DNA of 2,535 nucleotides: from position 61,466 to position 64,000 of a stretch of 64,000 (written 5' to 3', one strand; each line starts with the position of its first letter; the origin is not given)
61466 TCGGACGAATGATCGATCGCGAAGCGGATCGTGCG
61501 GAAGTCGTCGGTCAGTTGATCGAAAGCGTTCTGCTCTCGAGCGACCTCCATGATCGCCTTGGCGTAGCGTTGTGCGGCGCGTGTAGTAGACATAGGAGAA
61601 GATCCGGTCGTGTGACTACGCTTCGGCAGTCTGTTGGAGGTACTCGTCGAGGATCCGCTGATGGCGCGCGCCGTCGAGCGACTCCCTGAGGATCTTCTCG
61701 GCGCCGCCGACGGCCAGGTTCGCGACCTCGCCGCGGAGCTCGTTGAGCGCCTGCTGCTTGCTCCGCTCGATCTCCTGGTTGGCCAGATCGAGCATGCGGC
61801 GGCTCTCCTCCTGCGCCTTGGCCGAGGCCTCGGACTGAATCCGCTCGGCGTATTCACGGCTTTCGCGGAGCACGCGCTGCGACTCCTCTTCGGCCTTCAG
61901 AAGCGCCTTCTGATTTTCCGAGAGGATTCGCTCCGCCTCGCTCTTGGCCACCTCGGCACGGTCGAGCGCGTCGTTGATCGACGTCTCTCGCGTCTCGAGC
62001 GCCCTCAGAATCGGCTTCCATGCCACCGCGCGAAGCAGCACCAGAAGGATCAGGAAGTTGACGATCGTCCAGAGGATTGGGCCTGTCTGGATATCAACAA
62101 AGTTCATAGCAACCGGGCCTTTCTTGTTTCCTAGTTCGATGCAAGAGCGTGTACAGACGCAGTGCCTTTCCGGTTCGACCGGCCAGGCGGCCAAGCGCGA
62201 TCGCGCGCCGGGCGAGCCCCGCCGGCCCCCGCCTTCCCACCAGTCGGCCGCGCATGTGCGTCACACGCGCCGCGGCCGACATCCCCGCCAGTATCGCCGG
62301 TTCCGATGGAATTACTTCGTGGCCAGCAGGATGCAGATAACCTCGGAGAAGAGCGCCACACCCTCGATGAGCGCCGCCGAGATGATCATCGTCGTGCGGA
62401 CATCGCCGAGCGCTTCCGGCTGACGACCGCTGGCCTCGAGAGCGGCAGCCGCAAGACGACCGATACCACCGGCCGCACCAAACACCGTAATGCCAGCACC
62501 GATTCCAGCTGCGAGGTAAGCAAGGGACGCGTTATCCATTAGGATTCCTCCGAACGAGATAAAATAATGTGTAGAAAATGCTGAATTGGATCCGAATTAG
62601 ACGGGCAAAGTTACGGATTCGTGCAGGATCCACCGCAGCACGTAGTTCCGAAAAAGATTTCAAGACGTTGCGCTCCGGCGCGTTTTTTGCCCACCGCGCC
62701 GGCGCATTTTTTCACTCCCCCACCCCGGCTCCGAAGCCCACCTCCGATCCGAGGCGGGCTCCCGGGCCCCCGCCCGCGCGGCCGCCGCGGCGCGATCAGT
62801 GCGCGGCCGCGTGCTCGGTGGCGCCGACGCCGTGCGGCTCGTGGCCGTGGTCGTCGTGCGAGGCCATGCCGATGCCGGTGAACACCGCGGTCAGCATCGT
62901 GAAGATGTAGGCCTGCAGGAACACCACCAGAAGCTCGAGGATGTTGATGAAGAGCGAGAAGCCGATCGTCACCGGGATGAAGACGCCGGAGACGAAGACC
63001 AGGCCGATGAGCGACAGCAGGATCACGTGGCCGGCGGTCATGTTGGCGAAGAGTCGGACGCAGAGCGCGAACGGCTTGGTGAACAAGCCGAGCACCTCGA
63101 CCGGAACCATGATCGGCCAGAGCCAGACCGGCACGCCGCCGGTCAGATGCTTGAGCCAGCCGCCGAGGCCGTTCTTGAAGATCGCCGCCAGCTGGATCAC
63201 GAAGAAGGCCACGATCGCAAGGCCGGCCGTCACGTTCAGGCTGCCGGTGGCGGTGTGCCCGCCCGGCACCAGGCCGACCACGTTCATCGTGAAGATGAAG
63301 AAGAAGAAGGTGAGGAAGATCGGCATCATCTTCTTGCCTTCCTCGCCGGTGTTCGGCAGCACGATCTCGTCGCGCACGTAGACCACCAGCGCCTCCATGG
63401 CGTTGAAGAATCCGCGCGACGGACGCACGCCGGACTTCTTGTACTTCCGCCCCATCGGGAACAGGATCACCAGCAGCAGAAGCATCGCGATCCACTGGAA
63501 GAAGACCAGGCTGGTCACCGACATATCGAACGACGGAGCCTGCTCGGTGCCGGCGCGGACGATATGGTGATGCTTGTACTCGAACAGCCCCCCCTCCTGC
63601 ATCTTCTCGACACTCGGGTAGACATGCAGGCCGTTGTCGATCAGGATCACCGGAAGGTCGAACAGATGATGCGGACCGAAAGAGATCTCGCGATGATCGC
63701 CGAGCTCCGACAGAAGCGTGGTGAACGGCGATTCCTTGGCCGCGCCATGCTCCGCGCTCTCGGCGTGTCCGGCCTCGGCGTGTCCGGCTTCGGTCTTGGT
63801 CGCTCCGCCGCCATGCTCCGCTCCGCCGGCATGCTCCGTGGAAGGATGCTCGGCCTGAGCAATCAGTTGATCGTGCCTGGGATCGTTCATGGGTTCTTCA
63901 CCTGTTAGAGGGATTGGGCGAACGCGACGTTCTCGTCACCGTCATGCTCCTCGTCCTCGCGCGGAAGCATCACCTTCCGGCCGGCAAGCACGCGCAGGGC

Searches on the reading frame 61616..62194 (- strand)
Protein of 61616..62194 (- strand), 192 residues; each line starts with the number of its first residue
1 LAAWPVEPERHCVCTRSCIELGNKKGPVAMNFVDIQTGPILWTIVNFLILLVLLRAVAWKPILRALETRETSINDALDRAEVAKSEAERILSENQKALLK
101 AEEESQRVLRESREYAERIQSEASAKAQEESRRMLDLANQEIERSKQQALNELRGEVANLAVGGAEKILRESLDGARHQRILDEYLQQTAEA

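Call 82: search_protein_families(library=pfam, proteins=[window:61616-62194:-], max_evalue=0.0001)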
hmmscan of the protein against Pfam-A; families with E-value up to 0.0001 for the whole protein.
window:61616-62194:- (192 aa): 1 family
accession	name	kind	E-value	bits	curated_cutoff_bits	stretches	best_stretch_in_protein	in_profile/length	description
PF00430.23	ATP-synt_B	-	1.1e-30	106.8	28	1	40-169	2-131/132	ATP synthase B/B' CF(0)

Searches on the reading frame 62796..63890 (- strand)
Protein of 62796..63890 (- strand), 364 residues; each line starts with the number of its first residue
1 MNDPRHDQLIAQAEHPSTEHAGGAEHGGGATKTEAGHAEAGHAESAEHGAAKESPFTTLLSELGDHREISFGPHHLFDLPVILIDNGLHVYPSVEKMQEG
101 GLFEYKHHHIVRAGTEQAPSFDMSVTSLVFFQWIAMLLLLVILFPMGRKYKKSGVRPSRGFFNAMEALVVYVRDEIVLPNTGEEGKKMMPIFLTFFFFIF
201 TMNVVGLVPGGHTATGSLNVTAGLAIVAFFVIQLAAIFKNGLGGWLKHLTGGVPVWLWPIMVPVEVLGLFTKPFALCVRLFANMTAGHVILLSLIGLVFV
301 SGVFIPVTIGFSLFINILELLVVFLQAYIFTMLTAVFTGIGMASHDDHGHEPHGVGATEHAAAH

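Call 82: search_protein_families(library=pfam, proteins=[window:62796-63890:-], max_evalue=0.0001)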
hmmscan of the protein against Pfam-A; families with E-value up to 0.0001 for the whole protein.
window:62796-63890:- (364 aa): 1 family
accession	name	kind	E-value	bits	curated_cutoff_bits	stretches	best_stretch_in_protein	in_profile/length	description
PF00119.25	ATP-synt_A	-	5.9e-59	200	33.9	1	130-338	2-216/217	ATP synthase A chain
